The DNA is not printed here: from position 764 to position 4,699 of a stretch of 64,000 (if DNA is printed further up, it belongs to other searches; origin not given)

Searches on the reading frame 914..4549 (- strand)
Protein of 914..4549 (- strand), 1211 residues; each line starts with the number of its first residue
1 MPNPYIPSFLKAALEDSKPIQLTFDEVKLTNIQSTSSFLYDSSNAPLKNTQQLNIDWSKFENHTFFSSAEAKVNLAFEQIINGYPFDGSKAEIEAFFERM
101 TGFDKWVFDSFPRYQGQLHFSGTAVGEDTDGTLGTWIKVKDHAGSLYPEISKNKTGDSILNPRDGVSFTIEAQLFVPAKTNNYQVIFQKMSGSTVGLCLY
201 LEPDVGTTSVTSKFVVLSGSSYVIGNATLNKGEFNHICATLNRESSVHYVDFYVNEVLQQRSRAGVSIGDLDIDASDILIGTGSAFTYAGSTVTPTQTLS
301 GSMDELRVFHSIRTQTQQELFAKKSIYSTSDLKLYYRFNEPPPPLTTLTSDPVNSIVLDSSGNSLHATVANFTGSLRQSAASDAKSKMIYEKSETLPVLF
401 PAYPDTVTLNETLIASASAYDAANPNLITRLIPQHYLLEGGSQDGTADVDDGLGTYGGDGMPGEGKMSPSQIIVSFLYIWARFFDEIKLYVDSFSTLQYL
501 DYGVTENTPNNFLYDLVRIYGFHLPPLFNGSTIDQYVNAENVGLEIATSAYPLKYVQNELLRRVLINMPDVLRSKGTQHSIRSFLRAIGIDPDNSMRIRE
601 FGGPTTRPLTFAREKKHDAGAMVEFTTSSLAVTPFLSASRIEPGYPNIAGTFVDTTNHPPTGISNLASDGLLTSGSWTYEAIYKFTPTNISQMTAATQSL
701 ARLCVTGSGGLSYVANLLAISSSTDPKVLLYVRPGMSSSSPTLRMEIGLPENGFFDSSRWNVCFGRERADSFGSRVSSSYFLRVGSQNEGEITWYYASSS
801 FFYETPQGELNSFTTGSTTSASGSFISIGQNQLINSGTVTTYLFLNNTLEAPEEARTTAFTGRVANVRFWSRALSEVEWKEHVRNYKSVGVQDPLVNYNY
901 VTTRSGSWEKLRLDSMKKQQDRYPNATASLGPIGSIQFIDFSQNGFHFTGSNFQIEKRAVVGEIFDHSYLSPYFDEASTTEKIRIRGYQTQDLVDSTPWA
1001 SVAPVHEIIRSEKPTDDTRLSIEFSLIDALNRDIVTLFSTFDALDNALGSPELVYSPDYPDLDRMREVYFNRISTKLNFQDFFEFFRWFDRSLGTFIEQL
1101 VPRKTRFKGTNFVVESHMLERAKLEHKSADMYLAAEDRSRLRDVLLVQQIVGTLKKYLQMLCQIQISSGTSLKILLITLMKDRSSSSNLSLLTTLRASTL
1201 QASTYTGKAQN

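Call 11: search_protein_families(library=pfam, proteins=[window:914-4549:-], max_evalue=0.001)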
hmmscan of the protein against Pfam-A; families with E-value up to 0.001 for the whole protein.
window:914-4549:- (1211 aa): 1 family
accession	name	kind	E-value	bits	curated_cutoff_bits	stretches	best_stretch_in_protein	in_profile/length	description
PF13385.13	Laminin_G_3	-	5.9e-11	43.2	27.6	1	165-316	16-148/151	Concanavalin A-like lectin/glucanases superfamily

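Call 75: search_protein_families(library=phrogs, proteins=[window:914-4549:-], max_evalue=0.001)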
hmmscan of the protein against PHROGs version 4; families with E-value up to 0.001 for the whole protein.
window:914-4549:- (1211 aa): 0 families
